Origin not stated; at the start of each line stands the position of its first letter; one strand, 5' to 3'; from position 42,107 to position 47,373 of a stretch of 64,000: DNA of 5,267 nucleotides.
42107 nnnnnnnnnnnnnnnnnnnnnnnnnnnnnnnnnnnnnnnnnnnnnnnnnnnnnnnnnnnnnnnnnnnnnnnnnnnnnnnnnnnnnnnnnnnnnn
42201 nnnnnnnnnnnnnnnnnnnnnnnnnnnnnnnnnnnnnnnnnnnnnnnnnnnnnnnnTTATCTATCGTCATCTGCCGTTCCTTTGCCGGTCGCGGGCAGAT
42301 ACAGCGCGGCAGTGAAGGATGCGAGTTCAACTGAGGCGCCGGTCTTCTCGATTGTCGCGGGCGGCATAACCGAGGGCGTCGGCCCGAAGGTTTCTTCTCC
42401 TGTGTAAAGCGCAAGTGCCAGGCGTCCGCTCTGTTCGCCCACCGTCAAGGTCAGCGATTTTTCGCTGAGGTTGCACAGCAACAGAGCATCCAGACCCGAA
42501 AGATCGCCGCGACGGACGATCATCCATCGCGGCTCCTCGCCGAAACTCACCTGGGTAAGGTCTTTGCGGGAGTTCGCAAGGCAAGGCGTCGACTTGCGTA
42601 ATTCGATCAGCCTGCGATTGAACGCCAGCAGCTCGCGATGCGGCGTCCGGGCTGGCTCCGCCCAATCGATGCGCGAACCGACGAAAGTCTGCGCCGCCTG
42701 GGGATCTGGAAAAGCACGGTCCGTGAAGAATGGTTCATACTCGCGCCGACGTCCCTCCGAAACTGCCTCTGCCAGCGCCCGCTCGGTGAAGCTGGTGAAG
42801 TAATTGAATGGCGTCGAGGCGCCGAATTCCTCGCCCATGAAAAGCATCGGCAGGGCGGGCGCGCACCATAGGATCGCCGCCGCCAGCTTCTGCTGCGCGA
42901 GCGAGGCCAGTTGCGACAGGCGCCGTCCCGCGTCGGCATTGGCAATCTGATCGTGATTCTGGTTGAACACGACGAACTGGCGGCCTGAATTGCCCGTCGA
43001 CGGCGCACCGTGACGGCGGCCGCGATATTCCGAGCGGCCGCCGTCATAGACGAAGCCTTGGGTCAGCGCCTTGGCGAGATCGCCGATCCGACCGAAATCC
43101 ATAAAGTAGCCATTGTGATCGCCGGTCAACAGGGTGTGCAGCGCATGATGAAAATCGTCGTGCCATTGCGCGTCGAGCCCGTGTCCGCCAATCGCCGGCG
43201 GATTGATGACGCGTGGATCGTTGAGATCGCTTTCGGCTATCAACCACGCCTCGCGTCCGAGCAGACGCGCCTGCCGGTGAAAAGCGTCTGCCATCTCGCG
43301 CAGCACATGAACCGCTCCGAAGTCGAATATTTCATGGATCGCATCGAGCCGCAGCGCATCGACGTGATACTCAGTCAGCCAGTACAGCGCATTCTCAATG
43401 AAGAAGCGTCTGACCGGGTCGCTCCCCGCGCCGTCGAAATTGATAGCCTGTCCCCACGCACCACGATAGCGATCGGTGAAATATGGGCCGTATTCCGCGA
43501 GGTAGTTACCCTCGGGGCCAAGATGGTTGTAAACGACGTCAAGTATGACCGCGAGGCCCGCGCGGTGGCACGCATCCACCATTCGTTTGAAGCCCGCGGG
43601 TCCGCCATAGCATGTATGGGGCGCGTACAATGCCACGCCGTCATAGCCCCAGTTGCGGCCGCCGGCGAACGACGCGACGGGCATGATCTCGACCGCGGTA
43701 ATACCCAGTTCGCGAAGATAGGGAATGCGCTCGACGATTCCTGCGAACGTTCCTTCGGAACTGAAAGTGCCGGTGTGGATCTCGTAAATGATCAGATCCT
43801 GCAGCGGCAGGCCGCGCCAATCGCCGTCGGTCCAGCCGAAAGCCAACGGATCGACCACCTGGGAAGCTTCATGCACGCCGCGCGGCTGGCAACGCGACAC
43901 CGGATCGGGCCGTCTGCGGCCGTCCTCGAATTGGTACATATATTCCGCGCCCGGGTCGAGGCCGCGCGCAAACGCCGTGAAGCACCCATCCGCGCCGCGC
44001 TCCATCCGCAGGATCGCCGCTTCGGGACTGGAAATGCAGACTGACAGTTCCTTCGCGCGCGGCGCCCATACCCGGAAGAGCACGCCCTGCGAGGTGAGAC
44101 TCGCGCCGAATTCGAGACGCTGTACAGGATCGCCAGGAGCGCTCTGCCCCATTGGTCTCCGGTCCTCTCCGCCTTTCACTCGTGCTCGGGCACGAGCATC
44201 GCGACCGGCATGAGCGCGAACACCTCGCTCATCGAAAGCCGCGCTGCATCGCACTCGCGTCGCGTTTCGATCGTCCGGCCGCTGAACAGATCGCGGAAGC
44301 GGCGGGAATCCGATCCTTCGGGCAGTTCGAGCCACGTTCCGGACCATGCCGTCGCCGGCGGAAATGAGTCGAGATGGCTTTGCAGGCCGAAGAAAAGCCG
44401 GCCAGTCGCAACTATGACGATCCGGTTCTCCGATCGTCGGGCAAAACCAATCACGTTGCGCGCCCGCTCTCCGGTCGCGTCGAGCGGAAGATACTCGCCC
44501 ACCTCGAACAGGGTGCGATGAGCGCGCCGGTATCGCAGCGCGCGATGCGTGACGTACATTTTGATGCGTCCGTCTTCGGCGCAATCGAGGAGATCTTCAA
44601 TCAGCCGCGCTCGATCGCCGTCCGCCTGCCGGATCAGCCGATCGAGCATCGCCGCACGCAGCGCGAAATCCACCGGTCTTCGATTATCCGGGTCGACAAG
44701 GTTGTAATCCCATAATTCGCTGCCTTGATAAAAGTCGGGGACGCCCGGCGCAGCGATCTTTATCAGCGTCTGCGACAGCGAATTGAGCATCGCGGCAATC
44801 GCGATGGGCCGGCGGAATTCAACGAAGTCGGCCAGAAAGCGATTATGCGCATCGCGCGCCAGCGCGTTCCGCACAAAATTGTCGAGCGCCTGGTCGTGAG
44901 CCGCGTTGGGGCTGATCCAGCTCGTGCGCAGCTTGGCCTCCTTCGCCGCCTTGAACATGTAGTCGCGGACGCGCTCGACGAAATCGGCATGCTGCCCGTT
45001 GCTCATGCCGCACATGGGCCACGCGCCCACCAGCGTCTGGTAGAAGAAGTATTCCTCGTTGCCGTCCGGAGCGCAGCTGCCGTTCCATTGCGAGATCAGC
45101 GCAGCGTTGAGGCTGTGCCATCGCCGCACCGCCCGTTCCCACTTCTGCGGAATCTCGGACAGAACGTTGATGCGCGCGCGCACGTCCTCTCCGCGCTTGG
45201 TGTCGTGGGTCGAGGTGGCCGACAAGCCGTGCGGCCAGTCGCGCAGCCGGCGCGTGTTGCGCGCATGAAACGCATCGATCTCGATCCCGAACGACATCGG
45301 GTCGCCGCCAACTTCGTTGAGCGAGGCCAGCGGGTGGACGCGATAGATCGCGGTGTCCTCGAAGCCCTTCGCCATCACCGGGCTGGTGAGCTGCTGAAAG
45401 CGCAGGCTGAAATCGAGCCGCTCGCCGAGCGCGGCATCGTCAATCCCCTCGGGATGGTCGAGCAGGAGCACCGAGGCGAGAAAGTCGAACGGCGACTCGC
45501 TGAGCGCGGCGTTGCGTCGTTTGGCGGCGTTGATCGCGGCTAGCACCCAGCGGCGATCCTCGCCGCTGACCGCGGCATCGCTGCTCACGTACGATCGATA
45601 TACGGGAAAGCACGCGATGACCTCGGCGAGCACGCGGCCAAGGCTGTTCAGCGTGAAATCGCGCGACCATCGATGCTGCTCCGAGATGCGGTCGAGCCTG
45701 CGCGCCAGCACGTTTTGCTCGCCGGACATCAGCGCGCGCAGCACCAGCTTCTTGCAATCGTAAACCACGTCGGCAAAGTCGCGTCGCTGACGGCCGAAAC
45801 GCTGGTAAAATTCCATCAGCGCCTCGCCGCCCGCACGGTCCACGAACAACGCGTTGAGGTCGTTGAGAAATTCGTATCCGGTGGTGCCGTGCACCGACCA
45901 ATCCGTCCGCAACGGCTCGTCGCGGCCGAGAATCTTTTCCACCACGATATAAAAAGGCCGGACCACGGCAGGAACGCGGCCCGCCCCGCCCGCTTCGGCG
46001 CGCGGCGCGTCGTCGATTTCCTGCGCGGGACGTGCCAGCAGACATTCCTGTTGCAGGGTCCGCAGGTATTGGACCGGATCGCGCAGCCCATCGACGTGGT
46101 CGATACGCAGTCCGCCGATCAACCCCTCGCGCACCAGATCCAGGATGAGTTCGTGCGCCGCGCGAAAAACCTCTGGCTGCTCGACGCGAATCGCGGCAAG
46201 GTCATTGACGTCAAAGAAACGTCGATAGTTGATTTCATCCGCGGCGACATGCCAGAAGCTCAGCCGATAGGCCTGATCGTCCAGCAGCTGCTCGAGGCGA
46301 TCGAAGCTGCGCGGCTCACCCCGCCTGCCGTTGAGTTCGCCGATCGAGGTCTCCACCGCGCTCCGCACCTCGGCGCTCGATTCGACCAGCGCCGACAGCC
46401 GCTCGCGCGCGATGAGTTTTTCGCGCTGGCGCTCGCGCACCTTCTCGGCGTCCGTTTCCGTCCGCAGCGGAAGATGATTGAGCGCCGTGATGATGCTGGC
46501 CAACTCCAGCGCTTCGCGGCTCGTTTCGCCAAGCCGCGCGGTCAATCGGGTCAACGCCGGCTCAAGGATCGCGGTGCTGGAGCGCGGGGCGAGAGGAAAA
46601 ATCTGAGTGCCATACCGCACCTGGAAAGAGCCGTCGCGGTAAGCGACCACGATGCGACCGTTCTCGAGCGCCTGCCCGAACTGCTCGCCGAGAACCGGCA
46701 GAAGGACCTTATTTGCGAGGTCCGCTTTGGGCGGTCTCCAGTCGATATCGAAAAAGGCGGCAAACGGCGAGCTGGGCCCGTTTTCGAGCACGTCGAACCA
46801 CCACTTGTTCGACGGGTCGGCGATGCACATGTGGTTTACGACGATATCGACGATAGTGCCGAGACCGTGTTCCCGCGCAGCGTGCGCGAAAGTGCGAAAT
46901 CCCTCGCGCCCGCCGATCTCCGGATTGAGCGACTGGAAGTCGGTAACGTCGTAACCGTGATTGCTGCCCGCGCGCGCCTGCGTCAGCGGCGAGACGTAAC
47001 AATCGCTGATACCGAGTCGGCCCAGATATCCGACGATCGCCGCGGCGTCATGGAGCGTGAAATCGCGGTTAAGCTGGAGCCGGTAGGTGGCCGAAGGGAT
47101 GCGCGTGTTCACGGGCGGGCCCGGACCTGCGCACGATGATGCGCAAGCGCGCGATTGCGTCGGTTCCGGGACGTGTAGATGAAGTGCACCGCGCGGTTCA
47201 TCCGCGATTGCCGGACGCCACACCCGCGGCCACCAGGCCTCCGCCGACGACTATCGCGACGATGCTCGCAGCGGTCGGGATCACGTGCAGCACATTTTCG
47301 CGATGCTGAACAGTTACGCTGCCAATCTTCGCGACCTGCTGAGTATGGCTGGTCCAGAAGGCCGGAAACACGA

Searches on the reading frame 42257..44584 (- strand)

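Call 80: search_protein_families(library=pfam, proteins=[window:42257-44584:-], max_evalue=0.00001)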
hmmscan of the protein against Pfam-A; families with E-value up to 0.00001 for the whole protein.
window:42257-44584:- (775 aa): 3 families
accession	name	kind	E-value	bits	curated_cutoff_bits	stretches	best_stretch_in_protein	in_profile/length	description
PF00128.31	Alpha-amylase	-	4.3e-21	76.1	22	1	275-364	13-101/446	Alpha amylase, catalytic domain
PF11941.14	DUF3459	-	9.9e-08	32.7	22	1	657-731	3-75/90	Domain of unknown function (DUF3459)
PF02922.24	CBM_48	-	5.7e-07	30.2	22.4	1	158-223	1-72/83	Carbohydrate-binding module 48 (Isoamylase N-terminal domain)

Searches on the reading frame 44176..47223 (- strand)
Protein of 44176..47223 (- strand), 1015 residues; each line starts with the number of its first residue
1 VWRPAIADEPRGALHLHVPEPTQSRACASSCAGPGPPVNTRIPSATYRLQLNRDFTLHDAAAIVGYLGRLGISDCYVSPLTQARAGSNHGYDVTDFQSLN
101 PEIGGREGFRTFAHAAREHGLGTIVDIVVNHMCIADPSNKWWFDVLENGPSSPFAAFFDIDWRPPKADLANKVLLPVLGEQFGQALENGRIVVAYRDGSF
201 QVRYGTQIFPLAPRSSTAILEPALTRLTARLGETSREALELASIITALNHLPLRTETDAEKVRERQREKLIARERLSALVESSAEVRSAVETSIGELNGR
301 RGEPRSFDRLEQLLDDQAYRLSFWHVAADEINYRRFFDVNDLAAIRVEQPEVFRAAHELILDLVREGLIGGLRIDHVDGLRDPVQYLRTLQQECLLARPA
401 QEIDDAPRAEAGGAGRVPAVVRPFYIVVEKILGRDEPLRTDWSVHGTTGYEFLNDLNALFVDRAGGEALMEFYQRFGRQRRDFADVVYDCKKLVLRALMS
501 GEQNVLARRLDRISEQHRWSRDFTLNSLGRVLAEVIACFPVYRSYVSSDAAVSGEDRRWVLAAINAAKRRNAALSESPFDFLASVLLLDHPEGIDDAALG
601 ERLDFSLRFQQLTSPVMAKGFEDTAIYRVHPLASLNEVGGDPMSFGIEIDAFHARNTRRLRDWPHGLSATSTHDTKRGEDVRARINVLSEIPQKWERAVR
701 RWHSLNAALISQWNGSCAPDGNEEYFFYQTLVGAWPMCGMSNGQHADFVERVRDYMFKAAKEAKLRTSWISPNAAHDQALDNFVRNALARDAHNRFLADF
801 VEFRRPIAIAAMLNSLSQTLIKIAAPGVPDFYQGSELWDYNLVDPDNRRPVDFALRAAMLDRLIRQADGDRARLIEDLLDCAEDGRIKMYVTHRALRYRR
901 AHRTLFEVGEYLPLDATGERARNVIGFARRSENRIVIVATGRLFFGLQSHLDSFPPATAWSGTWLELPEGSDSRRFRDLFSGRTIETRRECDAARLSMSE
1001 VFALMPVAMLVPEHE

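Call 80: search_protein_families(library=pfam, proteins=[window:44176-47223:-], max_evalue=0.00001)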
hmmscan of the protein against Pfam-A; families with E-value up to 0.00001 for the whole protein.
window:44176-47223:- (1015 aa): 1 family
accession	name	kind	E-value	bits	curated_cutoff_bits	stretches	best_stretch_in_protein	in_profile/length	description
PF00128.31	Alpha-amylase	-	2.3e-17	63.8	22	1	65-177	26-127/446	Alpha amylase, catalytic domain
